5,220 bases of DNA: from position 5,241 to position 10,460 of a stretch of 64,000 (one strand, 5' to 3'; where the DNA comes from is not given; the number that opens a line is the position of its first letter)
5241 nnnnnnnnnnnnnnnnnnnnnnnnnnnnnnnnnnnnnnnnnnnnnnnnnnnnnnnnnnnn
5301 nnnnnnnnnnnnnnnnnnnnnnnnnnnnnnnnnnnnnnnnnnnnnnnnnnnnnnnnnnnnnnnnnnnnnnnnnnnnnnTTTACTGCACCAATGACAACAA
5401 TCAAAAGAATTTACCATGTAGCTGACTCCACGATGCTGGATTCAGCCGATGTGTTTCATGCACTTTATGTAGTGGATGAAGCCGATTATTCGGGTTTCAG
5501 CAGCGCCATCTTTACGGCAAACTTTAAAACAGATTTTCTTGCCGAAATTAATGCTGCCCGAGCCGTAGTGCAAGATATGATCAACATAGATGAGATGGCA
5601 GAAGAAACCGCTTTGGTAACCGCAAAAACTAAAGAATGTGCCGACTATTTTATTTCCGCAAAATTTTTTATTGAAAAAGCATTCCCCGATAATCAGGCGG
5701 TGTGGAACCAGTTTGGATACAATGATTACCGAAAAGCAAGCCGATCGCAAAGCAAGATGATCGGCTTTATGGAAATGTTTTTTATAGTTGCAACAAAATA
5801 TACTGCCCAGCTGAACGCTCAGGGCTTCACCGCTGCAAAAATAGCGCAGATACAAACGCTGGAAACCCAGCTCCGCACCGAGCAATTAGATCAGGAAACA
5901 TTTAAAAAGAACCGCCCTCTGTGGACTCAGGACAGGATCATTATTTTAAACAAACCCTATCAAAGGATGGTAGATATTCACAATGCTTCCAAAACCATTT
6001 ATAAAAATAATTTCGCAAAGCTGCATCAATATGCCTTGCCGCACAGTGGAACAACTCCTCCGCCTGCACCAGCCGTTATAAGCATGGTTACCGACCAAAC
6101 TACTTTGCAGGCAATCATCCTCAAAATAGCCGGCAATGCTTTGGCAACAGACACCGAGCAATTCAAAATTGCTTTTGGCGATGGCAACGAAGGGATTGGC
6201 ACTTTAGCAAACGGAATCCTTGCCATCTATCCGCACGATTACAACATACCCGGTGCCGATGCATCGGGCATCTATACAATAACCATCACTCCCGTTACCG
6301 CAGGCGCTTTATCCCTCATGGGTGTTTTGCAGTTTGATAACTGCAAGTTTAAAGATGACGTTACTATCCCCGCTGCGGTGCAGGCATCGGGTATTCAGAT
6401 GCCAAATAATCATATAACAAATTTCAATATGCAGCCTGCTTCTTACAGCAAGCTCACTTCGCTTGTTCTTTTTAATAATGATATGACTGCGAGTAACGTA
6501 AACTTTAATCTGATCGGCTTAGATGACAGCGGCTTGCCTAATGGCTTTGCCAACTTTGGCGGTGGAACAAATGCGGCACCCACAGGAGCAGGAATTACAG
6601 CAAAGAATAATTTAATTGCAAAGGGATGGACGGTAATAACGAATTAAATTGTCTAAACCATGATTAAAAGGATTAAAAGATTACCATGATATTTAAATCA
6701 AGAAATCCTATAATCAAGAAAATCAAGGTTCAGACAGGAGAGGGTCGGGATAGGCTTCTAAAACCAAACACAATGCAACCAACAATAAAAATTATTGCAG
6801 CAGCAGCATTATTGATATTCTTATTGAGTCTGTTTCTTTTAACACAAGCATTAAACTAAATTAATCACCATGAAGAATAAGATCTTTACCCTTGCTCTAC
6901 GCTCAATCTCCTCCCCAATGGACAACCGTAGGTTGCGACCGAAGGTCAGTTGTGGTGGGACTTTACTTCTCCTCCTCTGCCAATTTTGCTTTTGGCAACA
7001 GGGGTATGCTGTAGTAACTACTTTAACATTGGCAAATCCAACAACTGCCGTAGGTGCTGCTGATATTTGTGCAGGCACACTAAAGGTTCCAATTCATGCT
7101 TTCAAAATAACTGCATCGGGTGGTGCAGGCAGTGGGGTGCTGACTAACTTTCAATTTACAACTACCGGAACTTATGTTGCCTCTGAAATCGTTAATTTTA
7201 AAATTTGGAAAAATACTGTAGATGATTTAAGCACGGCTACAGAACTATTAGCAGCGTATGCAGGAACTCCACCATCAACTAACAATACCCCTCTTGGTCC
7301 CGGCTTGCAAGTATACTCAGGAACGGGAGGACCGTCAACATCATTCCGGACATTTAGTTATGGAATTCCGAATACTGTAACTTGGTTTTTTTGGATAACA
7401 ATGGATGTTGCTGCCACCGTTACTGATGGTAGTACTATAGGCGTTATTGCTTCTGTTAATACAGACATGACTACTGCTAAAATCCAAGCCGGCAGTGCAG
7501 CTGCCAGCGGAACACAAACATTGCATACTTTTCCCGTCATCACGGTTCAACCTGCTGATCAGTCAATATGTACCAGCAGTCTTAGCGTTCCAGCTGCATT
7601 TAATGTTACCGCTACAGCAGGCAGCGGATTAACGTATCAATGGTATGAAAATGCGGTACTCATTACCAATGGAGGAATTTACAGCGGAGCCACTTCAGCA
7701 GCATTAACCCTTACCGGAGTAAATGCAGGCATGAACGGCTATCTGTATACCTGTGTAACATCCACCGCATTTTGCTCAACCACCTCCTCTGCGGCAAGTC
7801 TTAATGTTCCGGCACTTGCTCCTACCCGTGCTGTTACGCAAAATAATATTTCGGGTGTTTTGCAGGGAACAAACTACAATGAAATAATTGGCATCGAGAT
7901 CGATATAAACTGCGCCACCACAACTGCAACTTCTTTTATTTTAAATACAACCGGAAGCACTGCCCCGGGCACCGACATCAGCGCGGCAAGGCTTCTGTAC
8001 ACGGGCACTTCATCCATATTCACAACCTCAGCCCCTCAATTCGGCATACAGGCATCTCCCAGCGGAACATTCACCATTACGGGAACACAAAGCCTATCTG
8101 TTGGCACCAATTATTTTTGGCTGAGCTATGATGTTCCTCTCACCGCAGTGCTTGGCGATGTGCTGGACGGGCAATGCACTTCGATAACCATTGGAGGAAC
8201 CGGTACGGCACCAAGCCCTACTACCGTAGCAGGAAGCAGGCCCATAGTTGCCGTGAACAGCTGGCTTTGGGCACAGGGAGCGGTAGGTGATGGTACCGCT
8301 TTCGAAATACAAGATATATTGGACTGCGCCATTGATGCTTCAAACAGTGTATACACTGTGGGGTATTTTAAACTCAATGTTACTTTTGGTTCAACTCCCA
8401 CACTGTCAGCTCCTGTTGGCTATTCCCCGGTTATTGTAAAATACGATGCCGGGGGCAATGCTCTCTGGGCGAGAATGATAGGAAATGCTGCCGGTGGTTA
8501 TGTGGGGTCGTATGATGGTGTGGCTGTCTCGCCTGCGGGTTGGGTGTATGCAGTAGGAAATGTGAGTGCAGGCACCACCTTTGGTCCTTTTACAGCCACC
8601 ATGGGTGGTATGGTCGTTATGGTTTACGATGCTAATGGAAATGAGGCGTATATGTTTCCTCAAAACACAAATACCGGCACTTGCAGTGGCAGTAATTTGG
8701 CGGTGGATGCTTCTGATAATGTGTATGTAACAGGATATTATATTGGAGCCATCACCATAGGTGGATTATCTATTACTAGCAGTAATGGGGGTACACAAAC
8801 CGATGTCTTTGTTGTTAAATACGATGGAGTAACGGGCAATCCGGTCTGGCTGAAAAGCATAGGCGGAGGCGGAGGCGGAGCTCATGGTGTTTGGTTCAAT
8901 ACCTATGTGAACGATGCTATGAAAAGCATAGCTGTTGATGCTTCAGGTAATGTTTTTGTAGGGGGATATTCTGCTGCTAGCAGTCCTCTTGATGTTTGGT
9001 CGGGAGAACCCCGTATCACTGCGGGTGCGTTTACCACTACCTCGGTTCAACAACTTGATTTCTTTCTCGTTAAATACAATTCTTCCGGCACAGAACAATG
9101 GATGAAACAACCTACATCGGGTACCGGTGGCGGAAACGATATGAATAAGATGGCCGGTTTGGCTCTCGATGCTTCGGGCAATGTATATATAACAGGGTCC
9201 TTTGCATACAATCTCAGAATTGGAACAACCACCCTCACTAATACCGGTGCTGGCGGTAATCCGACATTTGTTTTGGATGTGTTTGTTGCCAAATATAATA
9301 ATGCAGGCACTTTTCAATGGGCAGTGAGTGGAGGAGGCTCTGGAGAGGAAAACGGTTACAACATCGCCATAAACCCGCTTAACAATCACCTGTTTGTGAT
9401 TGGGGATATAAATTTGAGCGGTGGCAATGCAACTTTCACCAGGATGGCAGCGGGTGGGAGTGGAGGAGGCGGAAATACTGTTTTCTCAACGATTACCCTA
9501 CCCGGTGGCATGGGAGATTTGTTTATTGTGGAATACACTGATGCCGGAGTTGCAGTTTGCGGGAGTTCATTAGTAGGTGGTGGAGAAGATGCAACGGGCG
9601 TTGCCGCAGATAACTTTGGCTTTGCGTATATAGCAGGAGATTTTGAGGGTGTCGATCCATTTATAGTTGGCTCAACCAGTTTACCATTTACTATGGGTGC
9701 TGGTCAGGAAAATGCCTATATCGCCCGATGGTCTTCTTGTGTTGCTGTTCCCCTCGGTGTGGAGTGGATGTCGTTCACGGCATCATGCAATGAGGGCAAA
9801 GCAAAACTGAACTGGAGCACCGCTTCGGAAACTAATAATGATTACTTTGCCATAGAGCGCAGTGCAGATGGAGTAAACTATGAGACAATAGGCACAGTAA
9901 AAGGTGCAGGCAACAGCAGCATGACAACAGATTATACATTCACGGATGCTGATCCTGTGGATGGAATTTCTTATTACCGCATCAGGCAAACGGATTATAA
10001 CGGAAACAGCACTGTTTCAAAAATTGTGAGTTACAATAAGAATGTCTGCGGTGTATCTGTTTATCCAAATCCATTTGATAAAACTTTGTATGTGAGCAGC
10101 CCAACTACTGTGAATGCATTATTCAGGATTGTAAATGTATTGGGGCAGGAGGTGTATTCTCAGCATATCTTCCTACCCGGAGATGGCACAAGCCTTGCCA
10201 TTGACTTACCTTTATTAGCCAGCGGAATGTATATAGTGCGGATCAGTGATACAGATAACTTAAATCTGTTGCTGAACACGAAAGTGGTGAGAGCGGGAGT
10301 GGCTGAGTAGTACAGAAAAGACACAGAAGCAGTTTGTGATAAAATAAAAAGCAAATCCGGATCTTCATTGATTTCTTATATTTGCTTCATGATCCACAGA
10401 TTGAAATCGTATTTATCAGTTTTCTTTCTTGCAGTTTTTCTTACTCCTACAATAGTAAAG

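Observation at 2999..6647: Duplicated three-gene module: helical ~515-aa protein, divergent small basic protein, and coupled secreted protein (copy A)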

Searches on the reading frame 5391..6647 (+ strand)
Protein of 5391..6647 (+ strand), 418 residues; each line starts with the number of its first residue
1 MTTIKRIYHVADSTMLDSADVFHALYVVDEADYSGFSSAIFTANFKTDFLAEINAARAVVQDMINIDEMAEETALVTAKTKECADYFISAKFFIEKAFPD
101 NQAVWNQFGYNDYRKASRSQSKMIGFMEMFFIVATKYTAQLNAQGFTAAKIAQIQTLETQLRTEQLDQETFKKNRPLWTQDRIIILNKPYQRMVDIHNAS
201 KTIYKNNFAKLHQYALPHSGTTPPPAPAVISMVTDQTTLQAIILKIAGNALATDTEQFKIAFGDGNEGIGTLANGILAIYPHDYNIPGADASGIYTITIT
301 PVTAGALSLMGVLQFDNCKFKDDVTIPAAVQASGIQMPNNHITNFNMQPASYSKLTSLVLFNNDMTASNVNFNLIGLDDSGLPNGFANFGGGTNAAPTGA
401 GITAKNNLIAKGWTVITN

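Call 6: search_protein_families(library=pfam, proteins=[window:5391-6647:+], max_evalue=1)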
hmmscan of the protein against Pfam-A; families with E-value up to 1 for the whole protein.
window:5391-6647:+ (418 aa): 0 families

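Call 8: search_protein_families(library=ncbifam, proteins=[window:5391-6647:+], max_evalue=1)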
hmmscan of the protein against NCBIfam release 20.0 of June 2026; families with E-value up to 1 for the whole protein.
window:5391-6647:+ (418 aa): 1 family
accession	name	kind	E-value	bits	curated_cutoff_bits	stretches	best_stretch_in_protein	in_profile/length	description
NF052641.1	PQLLE_fam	subfamily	0.061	13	80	1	67-207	61-202/211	PQLLE family protein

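Call 86: find_homologous_proteins(query=window:5391-6647:+, max_evalue=0.001)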
Query window:5391-6647:+ (418 aa): 79 proteins with E <= 0.001 among 6434 candidates.
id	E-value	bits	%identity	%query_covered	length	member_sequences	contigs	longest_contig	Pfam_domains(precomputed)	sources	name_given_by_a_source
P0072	4.7e-276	933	100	100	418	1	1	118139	-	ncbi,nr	ncbi:MAG: hypothetical protein HY840_07175 [Bacteroidetes bacterium]|nr:hypothetical protein [Bacter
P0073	3.1e-156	538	70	89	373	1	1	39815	-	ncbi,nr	ncbi:MAG: hypothetical protein HY840_00505, partial [Bacteroidetes bacterium]|nr:hypothetical protei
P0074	2.0e-89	318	77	47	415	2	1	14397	-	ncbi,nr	ncbi:MAG: hypothetical protein HY840_08940 [Bacteroidetes bacterium]|nr:hypothetical protein [Bacter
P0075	5.1e-74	268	55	54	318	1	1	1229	-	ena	-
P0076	1.8e-70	256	50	59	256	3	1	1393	-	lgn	-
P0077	2.1e-60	223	37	100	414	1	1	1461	-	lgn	-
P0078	3.7e-49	186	51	52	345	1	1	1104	-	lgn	-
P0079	3.7e-42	163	34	99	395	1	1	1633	-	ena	-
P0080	3.0e-20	91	33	57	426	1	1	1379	-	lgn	-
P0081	4.6e-12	64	51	22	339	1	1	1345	-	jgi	-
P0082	1.4e-11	62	46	23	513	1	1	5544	PF00801.27,PF12799.14,PF13855.13,PF18911.7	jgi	jgi:PKD repeat protein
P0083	6.9e-11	60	41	25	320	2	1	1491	-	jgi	jgi:hypothetical protein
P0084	2.8e-10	58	54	19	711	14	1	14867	-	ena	-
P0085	4.5e-10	57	56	16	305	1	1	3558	-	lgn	-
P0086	5.6e-10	57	34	33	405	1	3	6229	PF13385.14,PF12799.14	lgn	-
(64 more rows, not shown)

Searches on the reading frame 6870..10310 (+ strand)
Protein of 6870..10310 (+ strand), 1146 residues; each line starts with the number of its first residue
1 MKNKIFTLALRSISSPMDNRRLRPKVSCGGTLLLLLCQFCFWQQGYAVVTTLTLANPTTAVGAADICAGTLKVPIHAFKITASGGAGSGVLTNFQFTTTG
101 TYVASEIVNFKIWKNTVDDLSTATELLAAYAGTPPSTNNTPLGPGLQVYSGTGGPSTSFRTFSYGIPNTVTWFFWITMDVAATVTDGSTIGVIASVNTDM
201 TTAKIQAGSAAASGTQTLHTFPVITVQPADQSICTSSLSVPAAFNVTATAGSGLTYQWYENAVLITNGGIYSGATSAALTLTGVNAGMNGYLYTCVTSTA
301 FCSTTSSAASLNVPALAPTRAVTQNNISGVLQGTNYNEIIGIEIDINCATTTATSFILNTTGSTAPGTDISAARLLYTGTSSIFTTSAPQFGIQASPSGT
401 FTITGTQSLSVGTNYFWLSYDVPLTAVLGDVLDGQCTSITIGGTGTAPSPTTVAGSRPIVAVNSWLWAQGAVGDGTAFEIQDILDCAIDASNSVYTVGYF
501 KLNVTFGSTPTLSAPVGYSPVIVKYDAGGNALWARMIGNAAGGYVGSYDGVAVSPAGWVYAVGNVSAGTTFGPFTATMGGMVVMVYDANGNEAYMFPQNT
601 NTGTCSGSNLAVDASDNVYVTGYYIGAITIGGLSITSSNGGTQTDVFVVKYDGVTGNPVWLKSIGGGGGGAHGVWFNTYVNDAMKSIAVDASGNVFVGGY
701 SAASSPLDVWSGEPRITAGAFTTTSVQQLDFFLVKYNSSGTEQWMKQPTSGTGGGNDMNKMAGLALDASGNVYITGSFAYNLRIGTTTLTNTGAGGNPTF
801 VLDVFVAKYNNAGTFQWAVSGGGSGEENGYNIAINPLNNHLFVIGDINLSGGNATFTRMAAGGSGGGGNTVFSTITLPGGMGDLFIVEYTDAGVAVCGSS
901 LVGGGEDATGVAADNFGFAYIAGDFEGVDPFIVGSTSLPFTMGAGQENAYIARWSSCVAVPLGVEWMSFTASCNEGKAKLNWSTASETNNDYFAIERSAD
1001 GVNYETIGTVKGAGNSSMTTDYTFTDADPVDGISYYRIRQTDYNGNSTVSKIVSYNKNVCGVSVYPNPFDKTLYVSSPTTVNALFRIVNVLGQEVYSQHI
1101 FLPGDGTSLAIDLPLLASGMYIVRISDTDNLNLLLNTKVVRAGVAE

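Call 8: search_protein_families(library=ncbifam, proteins=[window:6870-10310:+], max_evalue=1)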
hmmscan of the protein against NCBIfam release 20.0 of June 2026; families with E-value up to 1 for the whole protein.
window:6870-10310:+ (1146 aa): 3 families
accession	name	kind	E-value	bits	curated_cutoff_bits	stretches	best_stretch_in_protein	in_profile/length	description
NF047494.1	Lepto_SBBP_lipo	equivalog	6.6e-23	81.1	400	1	475-848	126-446/466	SBBP repeat beta-propeller lipoprotein, LipL53 family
TIGR04183.1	Por_Secre_tail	domain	8.5e-09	35.3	23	1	1064-1129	1-62/72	T9SS type A sorting domain-containing protein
TIGR02608.1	delta_60_rpt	domain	0.057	13.3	76.5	0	717-741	16-39/55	delta-60 repeat domain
